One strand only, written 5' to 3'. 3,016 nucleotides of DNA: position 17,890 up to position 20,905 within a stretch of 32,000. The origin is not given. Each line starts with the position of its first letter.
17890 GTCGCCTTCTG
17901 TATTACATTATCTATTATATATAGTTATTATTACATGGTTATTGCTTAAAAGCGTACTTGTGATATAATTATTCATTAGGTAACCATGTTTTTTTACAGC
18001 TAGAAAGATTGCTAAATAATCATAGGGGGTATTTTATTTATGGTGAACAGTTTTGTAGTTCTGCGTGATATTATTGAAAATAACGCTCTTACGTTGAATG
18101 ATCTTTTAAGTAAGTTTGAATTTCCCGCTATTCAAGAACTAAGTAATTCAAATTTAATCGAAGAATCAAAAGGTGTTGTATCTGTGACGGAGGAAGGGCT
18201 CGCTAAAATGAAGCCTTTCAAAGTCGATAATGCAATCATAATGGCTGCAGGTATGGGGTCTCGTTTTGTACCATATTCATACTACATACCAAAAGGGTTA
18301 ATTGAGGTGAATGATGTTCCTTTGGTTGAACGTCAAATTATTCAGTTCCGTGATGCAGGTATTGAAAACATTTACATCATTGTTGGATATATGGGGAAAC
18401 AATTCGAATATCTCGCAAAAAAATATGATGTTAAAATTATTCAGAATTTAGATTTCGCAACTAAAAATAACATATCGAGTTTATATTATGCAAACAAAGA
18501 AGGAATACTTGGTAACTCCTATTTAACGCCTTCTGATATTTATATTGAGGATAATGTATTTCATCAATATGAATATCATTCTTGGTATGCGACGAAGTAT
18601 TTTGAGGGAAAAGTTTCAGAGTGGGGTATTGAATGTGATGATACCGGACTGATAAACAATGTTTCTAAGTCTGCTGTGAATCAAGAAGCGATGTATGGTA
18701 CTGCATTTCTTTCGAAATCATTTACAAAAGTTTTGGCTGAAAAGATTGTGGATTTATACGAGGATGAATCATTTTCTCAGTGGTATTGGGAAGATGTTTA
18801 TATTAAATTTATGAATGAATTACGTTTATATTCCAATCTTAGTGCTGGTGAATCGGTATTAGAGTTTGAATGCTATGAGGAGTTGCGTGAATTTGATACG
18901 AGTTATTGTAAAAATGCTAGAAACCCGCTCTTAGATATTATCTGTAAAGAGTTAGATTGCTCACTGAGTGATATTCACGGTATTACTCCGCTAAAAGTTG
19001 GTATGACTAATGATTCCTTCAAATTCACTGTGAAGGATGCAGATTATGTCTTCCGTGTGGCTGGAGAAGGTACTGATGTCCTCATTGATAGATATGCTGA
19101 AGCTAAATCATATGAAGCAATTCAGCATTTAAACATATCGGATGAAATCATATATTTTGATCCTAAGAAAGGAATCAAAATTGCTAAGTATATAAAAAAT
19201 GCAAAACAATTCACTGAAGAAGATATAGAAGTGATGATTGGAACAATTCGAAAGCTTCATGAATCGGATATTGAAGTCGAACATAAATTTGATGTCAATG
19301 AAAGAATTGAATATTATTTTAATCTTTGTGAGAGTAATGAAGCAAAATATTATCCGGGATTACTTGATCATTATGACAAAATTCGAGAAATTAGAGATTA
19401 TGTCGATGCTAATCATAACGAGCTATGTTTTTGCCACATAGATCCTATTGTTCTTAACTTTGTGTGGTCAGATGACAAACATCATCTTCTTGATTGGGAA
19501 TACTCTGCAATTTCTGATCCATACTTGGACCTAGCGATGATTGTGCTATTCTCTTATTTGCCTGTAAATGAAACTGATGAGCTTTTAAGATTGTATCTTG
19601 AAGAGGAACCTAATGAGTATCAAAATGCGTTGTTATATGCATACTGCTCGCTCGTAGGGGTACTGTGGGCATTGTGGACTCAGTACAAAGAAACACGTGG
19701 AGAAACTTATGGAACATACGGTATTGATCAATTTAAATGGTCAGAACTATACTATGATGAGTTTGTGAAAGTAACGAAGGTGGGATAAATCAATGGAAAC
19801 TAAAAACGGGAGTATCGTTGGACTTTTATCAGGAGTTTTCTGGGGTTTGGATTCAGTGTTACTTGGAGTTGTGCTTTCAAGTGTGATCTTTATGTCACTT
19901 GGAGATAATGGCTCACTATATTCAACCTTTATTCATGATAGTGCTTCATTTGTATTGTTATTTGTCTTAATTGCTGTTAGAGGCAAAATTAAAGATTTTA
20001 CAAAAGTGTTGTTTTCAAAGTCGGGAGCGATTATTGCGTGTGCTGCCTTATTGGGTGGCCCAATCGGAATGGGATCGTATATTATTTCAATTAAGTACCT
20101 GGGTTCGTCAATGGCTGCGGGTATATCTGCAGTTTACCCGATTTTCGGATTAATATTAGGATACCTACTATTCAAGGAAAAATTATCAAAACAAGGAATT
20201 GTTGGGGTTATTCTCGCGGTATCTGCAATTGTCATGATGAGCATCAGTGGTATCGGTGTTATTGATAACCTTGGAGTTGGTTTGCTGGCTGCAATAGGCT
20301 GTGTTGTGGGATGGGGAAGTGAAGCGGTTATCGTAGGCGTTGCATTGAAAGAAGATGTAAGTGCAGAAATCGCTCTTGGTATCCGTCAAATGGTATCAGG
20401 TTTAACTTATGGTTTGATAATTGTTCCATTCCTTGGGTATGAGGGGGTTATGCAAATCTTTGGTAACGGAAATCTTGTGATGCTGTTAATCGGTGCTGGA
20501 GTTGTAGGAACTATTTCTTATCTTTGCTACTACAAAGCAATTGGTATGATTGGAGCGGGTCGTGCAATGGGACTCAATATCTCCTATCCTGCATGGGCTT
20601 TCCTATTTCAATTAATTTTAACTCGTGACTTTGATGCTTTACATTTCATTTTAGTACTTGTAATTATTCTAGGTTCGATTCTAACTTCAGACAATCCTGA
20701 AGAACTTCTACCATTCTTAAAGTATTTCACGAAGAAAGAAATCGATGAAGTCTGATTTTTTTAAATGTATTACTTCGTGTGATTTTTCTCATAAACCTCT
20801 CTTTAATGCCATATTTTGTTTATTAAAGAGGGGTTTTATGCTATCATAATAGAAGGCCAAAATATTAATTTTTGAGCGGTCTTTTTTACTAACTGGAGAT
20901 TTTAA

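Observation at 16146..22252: Two diverged tandem copies of the priming transferase bracket an IS scar and a phosphocholine (licCA-licB) cassette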

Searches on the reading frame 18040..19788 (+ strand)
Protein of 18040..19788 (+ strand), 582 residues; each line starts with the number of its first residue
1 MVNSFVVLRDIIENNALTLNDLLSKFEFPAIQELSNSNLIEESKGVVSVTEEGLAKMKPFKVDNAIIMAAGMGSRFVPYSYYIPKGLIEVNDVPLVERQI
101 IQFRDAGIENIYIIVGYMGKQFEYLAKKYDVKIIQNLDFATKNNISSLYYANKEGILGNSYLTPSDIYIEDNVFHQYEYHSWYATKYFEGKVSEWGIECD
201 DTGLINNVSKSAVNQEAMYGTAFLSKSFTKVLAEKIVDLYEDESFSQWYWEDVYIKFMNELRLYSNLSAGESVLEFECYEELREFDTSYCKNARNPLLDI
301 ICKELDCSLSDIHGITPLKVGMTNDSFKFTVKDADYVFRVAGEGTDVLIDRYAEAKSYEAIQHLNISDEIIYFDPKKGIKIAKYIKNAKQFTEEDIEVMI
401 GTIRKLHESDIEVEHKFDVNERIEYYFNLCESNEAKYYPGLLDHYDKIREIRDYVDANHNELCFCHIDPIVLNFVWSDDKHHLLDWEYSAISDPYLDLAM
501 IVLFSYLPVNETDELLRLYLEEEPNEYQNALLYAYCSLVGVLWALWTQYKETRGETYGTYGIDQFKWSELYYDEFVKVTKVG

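Call 4: search_protein_families(library=pfam, proteins=[window:18040-19788:+])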
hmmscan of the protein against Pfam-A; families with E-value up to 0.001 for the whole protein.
window:18040-19788:+ (582 aa): 4 families
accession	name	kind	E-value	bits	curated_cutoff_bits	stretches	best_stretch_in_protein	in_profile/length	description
PF01633.27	Choline_kinase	-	4.4e-13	49.6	29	1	316-500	2-202/300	Choline/ethanolamine kinase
PF01636.29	APH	-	7.9e-11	42.6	23.2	1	315-521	2-227/239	Phosphotransferase enzyme family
PF12804.13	NTP_transf_3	-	5e-09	37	27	1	65-151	1-79/160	MobA-like NTP transferase domain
PF00483.29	NTP_transferase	-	5.4e-06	26.6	21.2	1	65-128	2-68/245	Nucleotidyl transferase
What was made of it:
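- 18040..19788 (+): licCA: fused CTP:phosphocholine cytidylyltransferase and choline kinase. Pfam NTP_transf_3 and Choline_kinase (call 4).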

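Call 7: search_protein_families(library=ncbifam, proteins=[window:18040-19788:+])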
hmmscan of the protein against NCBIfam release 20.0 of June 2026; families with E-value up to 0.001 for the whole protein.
window:18040-19788:+ (582 aa): 17 families
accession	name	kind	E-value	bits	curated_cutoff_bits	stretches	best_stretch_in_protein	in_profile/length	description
NF041256.1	GntI_guanitoxin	equivalog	4.7e-24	85.2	357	1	311-528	15-240/282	guanitoxin biosynthesis pre-guanitoxin N-oxide kinase GntI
TIGR02721.1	ycfN_thiK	equivalog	2.4e-16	59.7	299.45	1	319-526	5-208/256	thiamine kinase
TIGR03992.1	Arch_glmU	subfamily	4.1e-12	45.7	292.1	1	64-133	2-74/393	bifunctional sugar-1-phosphate nucleotidylyltransferase/acetyltransferase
NF045665.1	NTPtran_DVU1551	equivalog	1.2e-10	40.9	315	1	65-141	3-74/359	DVU_1551 family NTP transferase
NF045761.1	NAMPUrTaseMurU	equivalog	1.3e-10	41.6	250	1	65-124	3-62/226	N-acetylmuramate alpha-1-phosphate uridylyltransferase MurU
NF041313.1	UDPGP_AglF_Halo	equivalog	1.8e-10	40.7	400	1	64-121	2-59/234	UTP--glucose-1-phosphate uridylyltransferase AglF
TIGR01208.1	rmlA_long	equivalog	2.4e-08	33.2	320.25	1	65-135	2-76/353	glucose-1-phosphate thymidylyltransferase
NF041135.1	IPPtranDIPPsyn_Thcocales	equivalog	4.6e-08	32.5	580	1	64-166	2-101/419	bifunctional L-myo-inositol-1-phosphate cytidylyltransferase/CDP-L-myo-inositol myo-inositolphosphotransferase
TIGR01099.1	galU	equivalog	1.1e-07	31.7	326.8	1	63-121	2-60/261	UTP--glucose-1-phosphate uridylyltransferase GalU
NF045495.1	AdoCbiPCobY_Meth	equivalog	9.8e-06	25.2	250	1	64-147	2-85/195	adenosylcobinamide-phosphate guanylyltransferase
NF041173.1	Sug_nt_acttase_Thmprot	equivalog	1.1e-05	24.6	600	1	65-173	3-112/405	bifunctional sugar-1-phosphate nucleotidylyltransferase/acetyltransferase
NF007620.0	PRK10271.1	equivalog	5e-05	23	206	1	311-501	21-202/274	thiamine kinase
NF052502.1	man1P_GTase_Rv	exception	6.6e-05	21.9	440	1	64-123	2-61/352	mannose-1-phosphate guanylyltransferase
NF009928.0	PRK13389.1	equivalog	0.0002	20.6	548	1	61-115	7-61/302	UTP--glucose-1-phosphate uridylyltransferase GalU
TIGR02623.1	G1P_cyt_trans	equivalog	0.00031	20.3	300.25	1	65-132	3-70/255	glucose-1-phosphate cytidylyltransferase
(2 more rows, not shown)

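Call 48: search_solved_structures(query=window:18040-19788:+, max_evalue=0.001)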
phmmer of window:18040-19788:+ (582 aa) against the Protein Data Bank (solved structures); distinct sequences matched with E-value up to 0.001: 20.
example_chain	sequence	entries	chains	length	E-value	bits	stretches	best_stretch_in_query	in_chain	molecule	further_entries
1jyk_A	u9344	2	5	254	4.9e-30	107.9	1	56-286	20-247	CTP:phosphocholine Cytidylyltransferase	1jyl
4r77_B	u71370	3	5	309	1.5e-27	99.7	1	320-566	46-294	Choline kinase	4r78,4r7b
3dxq_A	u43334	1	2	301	4e-24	88.3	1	331-547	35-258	choline/ethanolamine kinase family protein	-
8hhd_A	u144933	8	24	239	1.6e-08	36.8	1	64-124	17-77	Nucleotidyl transferase | N-acetylmuramate alpha-1-phosphate uridylyltransferase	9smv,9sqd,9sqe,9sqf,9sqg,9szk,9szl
6pd1_A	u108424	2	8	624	4.7e-08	35.3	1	63-151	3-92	Nucleotidyl transferase/aminotransferase, class V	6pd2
5z09_A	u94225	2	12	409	3.3e-06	29.2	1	65-138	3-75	Dual sugar-1-phosphate nucleotidylyltransferase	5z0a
2ggo_A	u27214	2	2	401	4.4e-06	28.8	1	65-138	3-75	401aa long hypothetical glucose-1-phosphate thymidylyltransferase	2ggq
6jq8_A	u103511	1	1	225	2.9e-05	26.1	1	65-246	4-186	Putative 6-deoxy-D-mannoheptose pathway protein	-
5xhw_A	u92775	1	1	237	2.9e-05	26.1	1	65-246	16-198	Putative 6-deoxy-D-mannoheptose pathway protein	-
7o2n_A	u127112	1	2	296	3e-05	26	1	61-122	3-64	Probable UTP--glucose-1-phosphate uridylyltransferase YngB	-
7b1r_A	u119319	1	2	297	3e-05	26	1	61-122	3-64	Probable UTP--glucose-1-phosphate uridylyltransferase YngB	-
8b31_A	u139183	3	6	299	3.5e-05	25.8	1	64-116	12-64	UTP--glucose-1-phosphate uridylyltransferase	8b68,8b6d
6knj_A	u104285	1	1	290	4.3e-05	25.5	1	63-118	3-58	UTP--glucose-1-phosphate uridylyltransferase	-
6ikx_A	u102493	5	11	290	4.5e-05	25.4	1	63-117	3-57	UTP--glucose-1-phosphate uridylyltransferase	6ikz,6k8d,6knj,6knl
5i1f_A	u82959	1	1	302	6.3e-05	25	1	60-147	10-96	UTP--glucose-1-phosphate uridylyltransferase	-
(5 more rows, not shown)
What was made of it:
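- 18040..19788 (+): PDB 1JYK (LicC) E=5e-30 at residues 56-286 and 4R77 (LicA) E=1.5e-27 at residues 320-566 (call 48).
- On Lic phosphocholine pathway: 1JYK E=4.9e-30 (residues 56-286) and 4R77 E=1.5e-27 (residues 320-566) in one 582-aa protein (call 48).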

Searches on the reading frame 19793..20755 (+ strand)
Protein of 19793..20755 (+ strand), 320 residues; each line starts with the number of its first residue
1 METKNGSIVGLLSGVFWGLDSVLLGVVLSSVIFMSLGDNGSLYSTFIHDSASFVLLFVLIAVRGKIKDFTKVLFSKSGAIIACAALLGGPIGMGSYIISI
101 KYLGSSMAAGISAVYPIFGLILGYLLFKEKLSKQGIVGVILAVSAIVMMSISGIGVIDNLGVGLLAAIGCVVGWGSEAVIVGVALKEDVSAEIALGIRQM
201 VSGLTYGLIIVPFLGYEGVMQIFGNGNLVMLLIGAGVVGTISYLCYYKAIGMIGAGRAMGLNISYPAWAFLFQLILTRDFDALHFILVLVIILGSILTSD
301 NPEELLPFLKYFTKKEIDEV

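Call 4: search_protein_families(library=pfam, proteins=[window:19793-20755:+])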
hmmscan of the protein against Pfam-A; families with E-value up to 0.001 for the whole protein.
window:19793-20755:+ (320 aa): 1 family
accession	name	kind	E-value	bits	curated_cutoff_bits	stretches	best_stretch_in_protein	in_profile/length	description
PF00892.27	EamA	-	3.1e-21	76.5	28.2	2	6-150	3-134/135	EamA-like transporter family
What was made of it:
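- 19793..20755 (+): licB: choline transporter (EamA/DMT). PF00892 (call 4).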

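Call 7: search_protein_families(library=ncbifam, proteins=[window:19793-20755:+])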
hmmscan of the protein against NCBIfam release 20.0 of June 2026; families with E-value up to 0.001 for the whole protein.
window:19793-20755:+ (320 aa): 1 family
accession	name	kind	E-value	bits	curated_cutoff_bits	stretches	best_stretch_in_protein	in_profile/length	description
TIGR00950.1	2A78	equivalog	2.7e-06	27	230.2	1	44-296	21-264/264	carboxylate/amino acid/amine transporter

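Call 49: search_solved_structures(query=window:19793-20755:+, max_evalue=0.01)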
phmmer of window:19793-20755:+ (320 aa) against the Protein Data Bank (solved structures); distinct sequences matched with E-value up to 0.01: 1.
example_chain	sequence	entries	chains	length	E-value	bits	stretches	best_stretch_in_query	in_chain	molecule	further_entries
7b0k_A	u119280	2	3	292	1.2e-42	149.5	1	1-295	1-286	Drug/metabolite transporter (DMT) superfamily permease | LicB protein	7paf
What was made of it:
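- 19793..20755 (+): PDB 7B0K LicB E=1.2e-42 over the full length (call 49).
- On Lic phosphocholine pathway: 7B0K E=1.2e-42, residues 1-295 (call 49).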
